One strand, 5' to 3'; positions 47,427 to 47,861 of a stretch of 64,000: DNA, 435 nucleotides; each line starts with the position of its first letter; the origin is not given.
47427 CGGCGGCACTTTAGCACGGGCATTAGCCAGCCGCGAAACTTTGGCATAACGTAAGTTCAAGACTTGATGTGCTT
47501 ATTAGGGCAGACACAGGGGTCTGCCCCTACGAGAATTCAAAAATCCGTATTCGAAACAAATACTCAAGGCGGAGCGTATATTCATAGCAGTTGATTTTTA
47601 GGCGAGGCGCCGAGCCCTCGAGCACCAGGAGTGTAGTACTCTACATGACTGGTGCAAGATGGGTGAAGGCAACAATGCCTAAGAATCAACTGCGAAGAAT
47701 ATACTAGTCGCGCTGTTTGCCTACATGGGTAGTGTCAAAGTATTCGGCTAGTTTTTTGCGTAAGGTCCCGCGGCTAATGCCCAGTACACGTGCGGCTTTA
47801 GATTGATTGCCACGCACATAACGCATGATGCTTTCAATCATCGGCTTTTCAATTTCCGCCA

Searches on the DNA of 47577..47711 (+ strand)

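Call 81: search_dna_similar(query=window:47577-47711:+, collection=plasmids, mode=distant, max_evalue=0.001, max_rows=10)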
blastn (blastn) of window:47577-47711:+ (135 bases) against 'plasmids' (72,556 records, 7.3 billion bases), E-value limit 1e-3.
No match.
